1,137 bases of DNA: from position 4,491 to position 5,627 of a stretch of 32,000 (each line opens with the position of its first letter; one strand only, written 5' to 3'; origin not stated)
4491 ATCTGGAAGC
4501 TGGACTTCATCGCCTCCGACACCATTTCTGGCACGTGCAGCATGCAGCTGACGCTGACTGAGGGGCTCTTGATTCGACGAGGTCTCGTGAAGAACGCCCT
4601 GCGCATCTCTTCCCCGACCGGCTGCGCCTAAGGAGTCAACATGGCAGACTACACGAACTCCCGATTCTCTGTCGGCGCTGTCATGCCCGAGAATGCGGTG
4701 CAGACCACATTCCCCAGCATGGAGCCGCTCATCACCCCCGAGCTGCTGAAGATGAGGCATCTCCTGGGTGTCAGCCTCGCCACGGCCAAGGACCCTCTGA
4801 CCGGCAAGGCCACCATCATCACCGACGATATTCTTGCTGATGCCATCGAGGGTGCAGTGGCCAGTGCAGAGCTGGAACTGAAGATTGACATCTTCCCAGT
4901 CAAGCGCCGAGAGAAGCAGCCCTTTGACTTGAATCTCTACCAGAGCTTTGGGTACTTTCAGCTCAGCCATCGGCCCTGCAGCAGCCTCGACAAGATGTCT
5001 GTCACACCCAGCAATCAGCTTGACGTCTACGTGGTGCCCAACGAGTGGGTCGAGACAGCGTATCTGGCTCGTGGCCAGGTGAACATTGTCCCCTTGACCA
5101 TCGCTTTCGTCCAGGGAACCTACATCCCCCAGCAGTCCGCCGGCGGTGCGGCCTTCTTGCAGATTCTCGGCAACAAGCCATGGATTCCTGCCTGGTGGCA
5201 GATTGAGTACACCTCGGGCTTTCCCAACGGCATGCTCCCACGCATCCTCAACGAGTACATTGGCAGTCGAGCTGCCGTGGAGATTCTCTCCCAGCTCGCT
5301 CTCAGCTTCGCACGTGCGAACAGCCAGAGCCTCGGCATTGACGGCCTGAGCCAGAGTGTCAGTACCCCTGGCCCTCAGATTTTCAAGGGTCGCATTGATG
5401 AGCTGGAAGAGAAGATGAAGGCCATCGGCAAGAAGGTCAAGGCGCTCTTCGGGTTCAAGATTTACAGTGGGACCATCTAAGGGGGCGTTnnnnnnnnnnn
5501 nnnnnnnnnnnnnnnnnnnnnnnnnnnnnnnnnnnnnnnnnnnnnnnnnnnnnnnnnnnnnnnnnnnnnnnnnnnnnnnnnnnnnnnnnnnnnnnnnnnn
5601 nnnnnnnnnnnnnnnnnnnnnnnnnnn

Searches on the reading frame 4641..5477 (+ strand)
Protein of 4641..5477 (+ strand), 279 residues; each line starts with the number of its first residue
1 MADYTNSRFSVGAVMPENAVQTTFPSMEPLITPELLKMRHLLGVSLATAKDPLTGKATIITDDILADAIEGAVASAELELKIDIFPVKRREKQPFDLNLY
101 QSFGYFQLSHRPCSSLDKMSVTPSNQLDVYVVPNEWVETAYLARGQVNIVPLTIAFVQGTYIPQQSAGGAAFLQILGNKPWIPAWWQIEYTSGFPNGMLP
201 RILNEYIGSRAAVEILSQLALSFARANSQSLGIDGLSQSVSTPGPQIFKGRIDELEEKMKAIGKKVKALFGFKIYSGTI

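Call 16: search_protein_families(library=phrogs, proteins=[window:4641-5477:+], max_evalue=0.001)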
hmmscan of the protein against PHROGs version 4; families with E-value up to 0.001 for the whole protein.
window:4641-5477:+ (279 aa): 2 families
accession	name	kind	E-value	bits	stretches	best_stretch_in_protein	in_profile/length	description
phrog_772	-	tail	5e-25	89.5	1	31-273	44-300/305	tail fiber protein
phrog_442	-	connector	5e-05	23.7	1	45-245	89-247/270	head-tail adaptor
